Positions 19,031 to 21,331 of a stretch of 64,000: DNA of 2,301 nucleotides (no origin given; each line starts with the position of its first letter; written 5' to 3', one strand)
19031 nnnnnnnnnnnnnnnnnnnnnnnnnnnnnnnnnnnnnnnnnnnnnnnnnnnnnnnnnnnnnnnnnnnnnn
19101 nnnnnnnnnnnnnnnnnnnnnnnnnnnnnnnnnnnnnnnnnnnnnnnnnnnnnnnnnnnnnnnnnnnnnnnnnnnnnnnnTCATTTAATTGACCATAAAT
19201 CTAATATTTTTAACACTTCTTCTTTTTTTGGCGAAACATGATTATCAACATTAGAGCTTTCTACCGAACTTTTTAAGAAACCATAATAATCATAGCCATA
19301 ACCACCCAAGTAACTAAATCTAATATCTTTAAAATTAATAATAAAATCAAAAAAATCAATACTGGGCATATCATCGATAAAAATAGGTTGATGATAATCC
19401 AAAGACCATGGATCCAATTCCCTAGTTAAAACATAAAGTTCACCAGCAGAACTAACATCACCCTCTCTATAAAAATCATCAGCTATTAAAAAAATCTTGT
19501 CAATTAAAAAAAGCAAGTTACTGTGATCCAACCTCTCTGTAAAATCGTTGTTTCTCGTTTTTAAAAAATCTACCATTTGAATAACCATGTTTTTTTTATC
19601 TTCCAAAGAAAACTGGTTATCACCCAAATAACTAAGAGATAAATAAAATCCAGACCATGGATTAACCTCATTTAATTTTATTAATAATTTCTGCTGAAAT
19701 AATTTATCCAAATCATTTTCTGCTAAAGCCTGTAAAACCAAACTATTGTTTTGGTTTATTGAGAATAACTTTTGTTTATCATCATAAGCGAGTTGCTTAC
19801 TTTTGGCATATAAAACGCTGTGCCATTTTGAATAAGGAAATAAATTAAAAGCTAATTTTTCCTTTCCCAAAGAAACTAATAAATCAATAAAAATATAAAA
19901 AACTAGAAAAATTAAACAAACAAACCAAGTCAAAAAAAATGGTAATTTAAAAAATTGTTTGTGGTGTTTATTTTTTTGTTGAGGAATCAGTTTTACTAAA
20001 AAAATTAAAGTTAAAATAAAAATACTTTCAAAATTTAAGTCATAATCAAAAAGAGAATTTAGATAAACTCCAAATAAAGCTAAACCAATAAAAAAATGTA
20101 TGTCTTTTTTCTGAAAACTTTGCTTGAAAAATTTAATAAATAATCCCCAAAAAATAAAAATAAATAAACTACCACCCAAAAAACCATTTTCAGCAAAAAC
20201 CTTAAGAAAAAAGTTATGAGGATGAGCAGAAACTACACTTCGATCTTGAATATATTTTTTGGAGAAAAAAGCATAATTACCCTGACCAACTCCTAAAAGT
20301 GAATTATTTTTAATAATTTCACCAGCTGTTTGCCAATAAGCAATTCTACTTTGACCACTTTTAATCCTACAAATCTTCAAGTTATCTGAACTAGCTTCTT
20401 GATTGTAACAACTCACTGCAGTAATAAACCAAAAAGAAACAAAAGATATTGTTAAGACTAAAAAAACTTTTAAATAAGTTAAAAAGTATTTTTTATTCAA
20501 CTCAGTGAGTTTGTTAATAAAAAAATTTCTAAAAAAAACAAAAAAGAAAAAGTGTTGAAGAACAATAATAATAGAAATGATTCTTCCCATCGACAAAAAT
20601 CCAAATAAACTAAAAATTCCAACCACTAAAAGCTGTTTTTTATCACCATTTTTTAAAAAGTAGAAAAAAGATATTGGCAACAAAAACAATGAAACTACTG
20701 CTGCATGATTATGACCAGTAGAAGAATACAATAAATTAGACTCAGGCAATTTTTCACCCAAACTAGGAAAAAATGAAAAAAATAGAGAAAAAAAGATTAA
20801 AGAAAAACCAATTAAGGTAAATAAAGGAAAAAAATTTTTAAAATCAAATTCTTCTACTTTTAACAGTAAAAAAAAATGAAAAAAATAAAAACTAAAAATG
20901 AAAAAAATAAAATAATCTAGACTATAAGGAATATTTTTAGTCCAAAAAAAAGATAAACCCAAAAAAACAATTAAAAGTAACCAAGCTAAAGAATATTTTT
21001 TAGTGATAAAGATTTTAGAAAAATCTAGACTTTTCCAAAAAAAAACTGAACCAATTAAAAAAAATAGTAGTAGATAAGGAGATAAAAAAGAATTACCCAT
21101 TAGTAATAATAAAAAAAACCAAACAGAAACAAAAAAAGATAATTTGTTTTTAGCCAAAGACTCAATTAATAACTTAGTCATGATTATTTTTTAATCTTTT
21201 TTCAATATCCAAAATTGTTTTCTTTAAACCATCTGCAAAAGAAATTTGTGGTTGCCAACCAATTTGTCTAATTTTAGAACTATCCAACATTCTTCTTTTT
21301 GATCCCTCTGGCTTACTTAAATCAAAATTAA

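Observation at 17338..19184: QueC-like PP-loop ATPase, PqqD-like RRE protein, S24/S26 peptidase domain and a 43-codon ORF embedded in a glycan locus: candidate peptide-modification (RiPP-like) or novel glycan-amidation module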

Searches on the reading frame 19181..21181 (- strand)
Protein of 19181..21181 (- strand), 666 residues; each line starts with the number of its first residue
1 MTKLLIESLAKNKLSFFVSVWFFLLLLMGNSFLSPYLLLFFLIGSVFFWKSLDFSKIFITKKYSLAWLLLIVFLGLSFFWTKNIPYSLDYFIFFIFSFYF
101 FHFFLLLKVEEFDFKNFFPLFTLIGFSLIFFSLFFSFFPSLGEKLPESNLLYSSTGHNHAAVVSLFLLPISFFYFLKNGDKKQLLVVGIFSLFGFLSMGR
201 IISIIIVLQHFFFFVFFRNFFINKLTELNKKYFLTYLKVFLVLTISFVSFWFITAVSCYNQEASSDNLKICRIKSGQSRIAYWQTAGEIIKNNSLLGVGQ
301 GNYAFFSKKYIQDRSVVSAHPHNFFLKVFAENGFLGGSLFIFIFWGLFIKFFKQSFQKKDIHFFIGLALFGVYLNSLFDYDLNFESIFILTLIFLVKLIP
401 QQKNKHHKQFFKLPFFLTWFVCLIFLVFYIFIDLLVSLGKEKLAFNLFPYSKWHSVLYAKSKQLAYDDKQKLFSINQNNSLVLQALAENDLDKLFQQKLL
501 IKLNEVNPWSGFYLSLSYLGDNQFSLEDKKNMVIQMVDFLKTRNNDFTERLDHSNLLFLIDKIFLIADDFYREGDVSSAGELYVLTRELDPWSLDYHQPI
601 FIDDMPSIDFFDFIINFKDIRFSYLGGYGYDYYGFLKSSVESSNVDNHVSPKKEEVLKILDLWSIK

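Call 3: search_protein_families(library=pfam, proteins=[window:19181-21181:-], max_evalue=0.1)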
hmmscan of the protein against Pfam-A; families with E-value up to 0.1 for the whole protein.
window:19181-21181:- (666 aa): 1 family
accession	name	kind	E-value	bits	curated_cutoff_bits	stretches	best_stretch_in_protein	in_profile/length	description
PF04932.20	Wzy_C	-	5.2e-14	52.7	31.7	1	185-341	3-149/149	O-Antigen ligase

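Call 4: search_protein_families(library=ncbifam, proteins=[window:19181-21181:-], max_evalue=0.1)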
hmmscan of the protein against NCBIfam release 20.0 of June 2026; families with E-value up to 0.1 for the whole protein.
window:19181-21181:- (666 aa): 1 family
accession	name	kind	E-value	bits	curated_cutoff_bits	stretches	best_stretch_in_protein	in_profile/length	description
TIGR00947.1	2A73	equivalog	0.0014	17.7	366.4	1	240-349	254-363/425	IctB family putative bicarbonate transporter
